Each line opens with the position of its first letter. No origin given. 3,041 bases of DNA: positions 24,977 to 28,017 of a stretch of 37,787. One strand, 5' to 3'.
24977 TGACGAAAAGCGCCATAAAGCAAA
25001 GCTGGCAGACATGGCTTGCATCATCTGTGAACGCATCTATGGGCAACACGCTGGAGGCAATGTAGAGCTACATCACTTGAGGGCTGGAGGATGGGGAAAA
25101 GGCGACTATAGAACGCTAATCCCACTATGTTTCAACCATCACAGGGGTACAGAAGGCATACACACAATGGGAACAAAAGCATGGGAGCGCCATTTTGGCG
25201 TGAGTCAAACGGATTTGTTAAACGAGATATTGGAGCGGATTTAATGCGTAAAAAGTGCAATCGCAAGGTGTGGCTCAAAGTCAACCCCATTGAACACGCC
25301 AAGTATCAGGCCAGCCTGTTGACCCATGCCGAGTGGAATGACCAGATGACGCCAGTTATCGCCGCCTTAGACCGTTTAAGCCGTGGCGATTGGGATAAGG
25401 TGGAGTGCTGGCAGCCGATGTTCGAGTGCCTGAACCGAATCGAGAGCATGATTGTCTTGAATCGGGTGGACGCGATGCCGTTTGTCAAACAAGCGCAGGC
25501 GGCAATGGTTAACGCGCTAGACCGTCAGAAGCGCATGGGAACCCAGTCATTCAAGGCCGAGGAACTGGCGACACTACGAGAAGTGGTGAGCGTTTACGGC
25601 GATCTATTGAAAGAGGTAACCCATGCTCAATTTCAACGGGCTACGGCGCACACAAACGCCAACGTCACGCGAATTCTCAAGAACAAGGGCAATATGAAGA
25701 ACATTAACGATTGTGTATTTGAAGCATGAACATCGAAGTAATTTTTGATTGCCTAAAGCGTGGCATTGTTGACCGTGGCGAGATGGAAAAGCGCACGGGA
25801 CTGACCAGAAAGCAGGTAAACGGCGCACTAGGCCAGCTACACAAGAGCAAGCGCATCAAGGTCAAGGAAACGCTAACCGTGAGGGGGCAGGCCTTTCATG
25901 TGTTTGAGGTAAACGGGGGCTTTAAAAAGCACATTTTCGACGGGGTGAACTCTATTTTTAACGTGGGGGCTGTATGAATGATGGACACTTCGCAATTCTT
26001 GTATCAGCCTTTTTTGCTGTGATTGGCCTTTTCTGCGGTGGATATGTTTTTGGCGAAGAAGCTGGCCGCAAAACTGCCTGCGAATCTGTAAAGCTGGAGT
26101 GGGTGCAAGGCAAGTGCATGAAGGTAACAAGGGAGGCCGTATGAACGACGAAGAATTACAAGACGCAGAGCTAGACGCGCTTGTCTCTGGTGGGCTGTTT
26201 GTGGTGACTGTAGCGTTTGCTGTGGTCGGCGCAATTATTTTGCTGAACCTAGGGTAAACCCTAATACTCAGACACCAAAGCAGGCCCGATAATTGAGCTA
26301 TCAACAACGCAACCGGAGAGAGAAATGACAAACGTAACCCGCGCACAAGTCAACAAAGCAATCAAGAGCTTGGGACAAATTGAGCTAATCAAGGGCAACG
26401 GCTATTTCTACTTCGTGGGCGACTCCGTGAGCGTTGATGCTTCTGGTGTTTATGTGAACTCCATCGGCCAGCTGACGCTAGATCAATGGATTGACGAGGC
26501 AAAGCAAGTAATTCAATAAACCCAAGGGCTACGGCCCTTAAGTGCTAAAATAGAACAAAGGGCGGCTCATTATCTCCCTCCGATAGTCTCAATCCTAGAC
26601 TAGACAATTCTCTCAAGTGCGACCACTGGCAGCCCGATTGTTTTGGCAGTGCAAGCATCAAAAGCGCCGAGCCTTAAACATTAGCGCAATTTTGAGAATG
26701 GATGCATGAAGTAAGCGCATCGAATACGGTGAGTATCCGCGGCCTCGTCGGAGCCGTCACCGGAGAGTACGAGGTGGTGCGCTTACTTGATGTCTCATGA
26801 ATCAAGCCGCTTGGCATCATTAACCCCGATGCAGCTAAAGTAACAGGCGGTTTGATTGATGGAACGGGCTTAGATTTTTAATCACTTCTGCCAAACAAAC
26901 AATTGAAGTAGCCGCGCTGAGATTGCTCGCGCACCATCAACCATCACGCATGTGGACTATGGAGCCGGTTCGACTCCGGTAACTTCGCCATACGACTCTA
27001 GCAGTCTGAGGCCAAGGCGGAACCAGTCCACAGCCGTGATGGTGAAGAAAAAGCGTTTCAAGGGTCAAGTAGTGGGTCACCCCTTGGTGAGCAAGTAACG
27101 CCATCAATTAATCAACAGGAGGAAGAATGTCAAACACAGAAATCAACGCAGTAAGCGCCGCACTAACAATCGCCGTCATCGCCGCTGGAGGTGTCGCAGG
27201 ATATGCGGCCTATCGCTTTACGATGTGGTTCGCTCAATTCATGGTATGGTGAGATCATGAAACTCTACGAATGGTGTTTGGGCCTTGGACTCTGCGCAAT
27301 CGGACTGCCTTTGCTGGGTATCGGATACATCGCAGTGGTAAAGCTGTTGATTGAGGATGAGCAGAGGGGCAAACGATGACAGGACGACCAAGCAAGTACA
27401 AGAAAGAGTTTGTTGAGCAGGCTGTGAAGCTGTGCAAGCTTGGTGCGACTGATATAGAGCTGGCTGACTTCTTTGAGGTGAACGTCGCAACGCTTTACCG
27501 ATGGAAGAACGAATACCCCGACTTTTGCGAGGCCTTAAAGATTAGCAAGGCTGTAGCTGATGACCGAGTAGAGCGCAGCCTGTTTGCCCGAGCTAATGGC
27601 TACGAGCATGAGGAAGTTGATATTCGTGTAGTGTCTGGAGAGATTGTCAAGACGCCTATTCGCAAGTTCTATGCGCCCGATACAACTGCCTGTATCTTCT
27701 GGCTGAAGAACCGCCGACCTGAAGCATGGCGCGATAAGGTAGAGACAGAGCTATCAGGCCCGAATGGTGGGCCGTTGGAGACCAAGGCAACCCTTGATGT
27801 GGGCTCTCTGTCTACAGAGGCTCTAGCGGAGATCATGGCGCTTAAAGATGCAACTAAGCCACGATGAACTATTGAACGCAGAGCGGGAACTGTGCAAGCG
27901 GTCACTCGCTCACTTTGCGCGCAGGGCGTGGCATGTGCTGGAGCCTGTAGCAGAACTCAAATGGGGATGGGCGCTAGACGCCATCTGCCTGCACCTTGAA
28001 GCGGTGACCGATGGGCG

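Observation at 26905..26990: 86-nt tRNA-like cloverleaf with a textbook T arm and encoded CCA, in ORF-free DNA ahead of the packaging genes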

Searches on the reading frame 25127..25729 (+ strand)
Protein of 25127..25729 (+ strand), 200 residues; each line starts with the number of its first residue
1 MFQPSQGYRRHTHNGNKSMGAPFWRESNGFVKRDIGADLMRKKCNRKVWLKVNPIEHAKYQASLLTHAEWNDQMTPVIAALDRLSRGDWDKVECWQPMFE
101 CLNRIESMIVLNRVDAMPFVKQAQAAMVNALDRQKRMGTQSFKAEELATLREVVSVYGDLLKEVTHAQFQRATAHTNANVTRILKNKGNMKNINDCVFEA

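Call 11: search_protein_families(library=pfam, proteins=[window:25127-25729:+])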
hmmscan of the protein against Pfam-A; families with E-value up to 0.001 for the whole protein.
window:25127-25729:+ (200 aa): 0 families

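Call 15: search_protein_families(library=phrogs, proteins=[window:25127-25729:+], max_evalue=0.01)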
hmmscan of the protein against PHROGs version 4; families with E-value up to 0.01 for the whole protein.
window:25127-25729:+ (200 aa): 1 family
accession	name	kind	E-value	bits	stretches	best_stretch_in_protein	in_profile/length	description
phrog_20828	-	unknown function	6.2e-05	23.8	1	53-177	34-162/179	-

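Call 85: search_solved_structures(query=window:25244-25729:+, max_evalue=10)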
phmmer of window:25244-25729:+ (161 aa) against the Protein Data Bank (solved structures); distinct sequences matched with E-value up to 10: 0.

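Call 87: search_protein_families(library=pfam, proteins=[window:25244-25729:+], max_evalue=1)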
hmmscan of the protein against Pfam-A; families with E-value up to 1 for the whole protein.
window:25244-25729:+ (161 aa): 3 families
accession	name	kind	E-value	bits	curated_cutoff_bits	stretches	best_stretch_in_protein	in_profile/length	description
PF25574.1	TPR_IMB1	-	0.052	12.7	29.1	1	66-159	74-170/388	Importin subunit beta-1-like, TPR repeats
PF08655.15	DASH_Ask1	-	0.074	13.4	20.7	1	29-61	24-56/64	DASH complex subunit Ask1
PF02560.19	Cyanate_lyase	-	0.23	11.7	25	1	111-130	12-31/69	Cyanate lyase C-terminal domain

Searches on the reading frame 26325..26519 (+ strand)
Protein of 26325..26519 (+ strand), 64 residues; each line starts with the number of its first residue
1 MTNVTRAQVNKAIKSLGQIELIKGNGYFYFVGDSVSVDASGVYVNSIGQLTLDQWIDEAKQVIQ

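Call 15: search_protein_families(library=phrogs, proteins=[window:26325-26519:+], max_evalue=0.01)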
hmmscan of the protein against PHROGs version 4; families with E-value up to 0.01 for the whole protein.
window:26325-26519:+ (64 aa): 2 families
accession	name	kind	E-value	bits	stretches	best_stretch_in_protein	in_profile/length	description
phrog_9154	-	unknown function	3.1e-16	60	1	5-63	3-64/70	-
phrog_23727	-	unknown function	5.5e-10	40.2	1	8-63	8-65/76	-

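Call 18: find_related_loci(query=window:26325-26519:+, collection=viral_contigs, flank=3000)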
Query window:26325-26519:+ (64 aa) in viral_contigs; peptide patterns used: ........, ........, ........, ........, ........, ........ (x = any residue, [..] = any of these).
38 stretches matched a pattern; 16 encode a relative of the query (tblastn E <= 1e-3); 16 distinct loci.
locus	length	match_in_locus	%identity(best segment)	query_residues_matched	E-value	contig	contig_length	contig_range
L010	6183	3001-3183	49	4-62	8e-14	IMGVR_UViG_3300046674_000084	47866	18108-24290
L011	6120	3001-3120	48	16-55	4e-9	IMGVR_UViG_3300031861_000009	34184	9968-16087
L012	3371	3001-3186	37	1-62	5e-9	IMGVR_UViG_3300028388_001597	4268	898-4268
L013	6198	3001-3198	33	1-64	1e-8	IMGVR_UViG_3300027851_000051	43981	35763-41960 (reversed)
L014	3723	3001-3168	37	1-56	1e-8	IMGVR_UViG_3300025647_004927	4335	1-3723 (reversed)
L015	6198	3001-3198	33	1-64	1e-8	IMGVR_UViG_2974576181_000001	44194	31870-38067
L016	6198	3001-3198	33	1-64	1e-8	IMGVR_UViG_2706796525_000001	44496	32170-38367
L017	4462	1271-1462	37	1-60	4e-8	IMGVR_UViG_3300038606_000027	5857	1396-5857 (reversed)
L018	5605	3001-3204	35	1-63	3e-8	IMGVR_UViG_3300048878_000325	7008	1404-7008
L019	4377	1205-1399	32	3-60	2e-7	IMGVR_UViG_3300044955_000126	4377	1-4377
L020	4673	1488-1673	37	5-64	4e-7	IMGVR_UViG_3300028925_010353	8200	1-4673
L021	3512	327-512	37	5-64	4e-7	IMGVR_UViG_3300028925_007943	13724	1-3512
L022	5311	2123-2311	34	4-64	9e-7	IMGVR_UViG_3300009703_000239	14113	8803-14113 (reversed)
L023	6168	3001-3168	30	18-64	9e-6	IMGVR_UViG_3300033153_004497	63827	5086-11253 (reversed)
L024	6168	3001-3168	30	18-64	9e-6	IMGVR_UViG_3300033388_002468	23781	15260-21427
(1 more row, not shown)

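Call 42: find_encoding_contigs(protein=window:26325-26519:+, flank=2500, max_places=10)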
Protein window:26325-26519:+ (64 aa): 4 contigs read that carry it; 3 places shown.
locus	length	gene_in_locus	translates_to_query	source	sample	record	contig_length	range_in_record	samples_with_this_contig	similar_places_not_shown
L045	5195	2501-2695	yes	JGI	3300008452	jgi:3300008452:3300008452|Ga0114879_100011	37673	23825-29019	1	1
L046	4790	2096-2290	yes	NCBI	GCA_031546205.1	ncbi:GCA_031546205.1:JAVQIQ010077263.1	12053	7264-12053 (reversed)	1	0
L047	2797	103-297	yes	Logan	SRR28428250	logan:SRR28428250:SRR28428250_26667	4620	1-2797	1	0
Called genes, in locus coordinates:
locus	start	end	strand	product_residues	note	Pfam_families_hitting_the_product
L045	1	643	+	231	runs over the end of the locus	-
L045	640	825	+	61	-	-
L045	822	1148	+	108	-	-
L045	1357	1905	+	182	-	-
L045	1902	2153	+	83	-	-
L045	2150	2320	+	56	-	-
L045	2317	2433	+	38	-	-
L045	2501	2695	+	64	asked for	-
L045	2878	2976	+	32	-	-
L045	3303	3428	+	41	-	-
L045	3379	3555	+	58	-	-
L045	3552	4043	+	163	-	PF01527:HTH_Tnp_1 (weak)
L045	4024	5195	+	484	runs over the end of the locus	PF17289:Terminase_6C (weak)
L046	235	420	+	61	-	-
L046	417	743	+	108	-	-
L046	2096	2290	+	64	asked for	-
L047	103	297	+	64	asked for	-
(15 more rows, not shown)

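Call 87: search_protein_families(library=pfam, proteins=[window:26325-26519:+], max_evalue=1)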
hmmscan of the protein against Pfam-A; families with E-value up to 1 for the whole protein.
window:26325-26519:+ (64 aa): 1 family
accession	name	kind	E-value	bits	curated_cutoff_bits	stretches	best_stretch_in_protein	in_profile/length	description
PF19085.6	Choline_bind_2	-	0.2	12.3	27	0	43-58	12-27/38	Choline-binding repeat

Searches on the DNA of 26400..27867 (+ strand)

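Call 4: search_rna_families(source=window, start=26700, end=27150, threshold=evalue, max_evalue=10, show_alignments=5)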
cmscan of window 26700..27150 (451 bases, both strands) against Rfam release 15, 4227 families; matches with E-value up to 10: 0.
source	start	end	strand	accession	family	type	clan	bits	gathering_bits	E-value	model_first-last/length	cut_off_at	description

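Call 7: search_dna_similar(query=window:26400-27400:+, collection=phages, mode=distant, max_rows=30)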
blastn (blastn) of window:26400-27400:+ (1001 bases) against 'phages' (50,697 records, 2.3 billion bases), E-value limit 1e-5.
No match.

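Call 22: search_rna_families(sources=[L001, L002, L003, L004, L005, L006, L007, L008, L009], threshold=gathering)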
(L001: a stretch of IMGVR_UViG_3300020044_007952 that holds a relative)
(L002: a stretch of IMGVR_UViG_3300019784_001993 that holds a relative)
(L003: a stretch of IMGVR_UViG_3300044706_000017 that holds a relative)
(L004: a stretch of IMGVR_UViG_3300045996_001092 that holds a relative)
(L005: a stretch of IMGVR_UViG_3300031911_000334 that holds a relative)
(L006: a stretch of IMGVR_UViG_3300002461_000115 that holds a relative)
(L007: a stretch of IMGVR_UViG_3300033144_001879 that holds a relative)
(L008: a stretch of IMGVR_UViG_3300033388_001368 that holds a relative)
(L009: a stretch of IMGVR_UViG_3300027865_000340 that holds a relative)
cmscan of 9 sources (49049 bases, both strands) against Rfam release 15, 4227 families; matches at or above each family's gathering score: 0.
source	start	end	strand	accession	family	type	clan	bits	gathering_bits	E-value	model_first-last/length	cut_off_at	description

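Call 27: search_dna_similar(query=window:26895-27100:+, collection=ecoli_genomes, mode=distant, max_evalue=10, max_rows=10)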
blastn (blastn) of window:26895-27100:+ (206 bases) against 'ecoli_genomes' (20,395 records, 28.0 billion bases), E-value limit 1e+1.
No match.

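Call 28: search_dna_similar(query=window:26895-27100:+, collection=plasmids, mode=distant, max_evalue=10, max_rows=10)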
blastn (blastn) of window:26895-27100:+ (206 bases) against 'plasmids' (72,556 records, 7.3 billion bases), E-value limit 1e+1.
Records with a match: 5; places in all: 6; records where one place covers at least 80% of the query: 0.
Best place of each record, by identity: 90-95% 1; 80-90% 4.
By first word of the organism name: Rhodococcus 3; Thermobispora 1; Streptomyces 1.
By predicted mobility (MOB-suite, as given by PLSDB): non-mobilizable 4; mobilizable 1.
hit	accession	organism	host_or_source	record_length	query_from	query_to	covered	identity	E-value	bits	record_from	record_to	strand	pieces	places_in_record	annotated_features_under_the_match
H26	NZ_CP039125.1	Thermobispora bispora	cell culture,ZC4 compost from a compost ...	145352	60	94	17%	82.9%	7e+0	37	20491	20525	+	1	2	hypothetical protein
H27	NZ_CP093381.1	Rhodococcus opacus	cell culture,forest soil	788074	18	45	14%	89.3%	7e+0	38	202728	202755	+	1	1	none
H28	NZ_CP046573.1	Rhodococcus sp. WAY2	cell culture,bacterial consortium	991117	18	45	14%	89.3%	7e+0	38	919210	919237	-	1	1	none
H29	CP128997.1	Rhodococcus opacus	sludge,sludge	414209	18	45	14%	89.3%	7e+0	38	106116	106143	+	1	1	none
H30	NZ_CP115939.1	Streptomyces goshikiensis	microorganism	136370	72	96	12%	92.0%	7e+0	37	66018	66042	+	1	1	tgmB: ATP-grasp ribosomal peptide maturase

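Call 29: search_dna_similar(query=window:26895-27100:+, collection=phages, mode=distant, max_evalue=10, max_rows=15)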
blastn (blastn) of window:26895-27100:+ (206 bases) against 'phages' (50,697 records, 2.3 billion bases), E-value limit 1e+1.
Records with a match: 5; places in all: 5; records where one place covers at least 80% of the query: 0.
Best place of each record, by identity: >=99% 3; 90-95% 2.
By first word of the organism name: Xanthomonas 2; Acinetobacter 1; Aeromonas 1; Stenotrophomonas 1.
By host as written in the record: - 2; Acinetobacter baumannii strain KZ-1098 1; Aeromonas hydrophila 1; Stenotrophomonas maltophilia D1585 1.
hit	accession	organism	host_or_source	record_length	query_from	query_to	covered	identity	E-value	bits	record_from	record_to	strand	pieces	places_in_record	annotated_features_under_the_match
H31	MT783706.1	Acinetobacter phage Aristophanes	Acinetobacter baumannii strain KZ-1098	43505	77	103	13%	92.6%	2e+0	37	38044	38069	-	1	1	tail spike protein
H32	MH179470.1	Aeromonas phage 13AhydR10PP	Aeromonas hydrophila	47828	96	120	12%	92.0%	2e+0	37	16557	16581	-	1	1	tail fiber protein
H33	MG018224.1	Stenotrophomonas phage DLP4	Stenotrophomonas maltophilia D1585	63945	134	153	10%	100.0%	2e+0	37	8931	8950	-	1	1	tail fiber protein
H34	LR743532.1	Xanthomonas phage Bosa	Phage obtained from sewage water ...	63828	134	153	10%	100.0%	2e+0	37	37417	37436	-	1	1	Fibronectin type III domain protein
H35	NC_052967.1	Xanthomonas phage Bosa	Phage obtained from sewage water ...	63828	134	153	10%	100.0%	2e+0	37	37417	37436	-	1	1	tail fiber protein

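Call 78: search_rna_families(sources=[L063, L067, L071, L065, L066], threshold=evalue, max_evalue=1)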
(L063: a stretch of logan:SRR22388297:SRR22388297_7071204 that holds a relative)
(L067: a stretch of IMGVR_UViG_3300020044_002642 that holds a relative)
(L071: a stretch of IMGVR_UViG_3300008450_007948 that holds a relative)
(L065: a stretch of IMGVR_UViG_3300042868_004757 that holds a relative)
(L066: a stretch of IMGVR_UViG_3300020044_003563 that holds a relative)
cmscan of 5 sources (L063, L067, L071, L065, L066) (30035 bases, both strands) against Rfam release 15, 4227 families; matches with E-value up to 1: 0.
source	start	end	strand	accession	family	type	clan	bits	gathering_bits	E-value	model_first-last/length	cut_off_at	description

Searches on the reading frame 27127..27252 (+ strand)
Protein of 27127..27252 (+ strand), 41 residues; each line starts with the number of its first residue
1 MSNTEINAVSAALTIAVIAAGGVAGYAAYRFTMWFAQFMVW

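Call 15: search_protein_families(library=phrogs, proteins=[window:27127-27252:+], max_evalue=0.01)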
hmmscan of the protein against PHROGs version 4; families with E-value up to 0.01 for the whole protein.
window:27127-27252:+ (41 aa): 0 families

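Call 41: find_encoding_contigs(protein=window:27127-27252:+, flank=2500, max_places=10)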
Protein window:27127-27252:+ (41 aa): 4 contigs read that carry it; 3 places shown.
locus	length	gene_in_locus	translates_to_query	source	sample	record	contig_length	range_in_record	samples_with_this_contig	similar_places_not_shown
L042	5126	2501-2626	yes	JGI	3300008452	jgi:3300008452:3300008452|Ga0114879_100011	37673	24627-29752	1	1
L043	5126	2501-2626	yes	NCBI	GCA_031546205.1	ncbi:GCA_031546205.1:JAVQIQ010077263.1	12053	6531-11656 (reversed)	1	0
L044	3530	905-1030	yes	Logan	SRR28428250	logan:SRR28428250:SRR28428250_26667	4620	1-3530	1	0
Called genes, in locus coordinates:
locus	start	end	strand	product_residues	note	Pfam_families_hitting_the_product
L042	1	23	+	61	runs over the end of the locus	-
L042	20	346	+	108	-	-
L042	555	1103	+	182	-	-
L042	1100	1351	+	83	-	-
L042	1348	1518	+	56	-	-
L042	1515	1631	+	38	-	-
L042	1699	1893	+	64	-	-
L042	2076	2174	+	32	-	-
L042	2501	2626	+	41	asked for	-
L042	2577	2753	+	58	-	-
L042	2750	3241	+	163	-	PF01527:HTH_Tnp_1 (weak)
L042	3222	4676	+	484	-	PF17289:Terminase_6C (weak)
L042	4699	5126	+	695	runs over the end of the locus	PF16510:P22_portal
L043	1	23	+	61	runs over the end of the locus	-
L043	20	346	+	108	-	-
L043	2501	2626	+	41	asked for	-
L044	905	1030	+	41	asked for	-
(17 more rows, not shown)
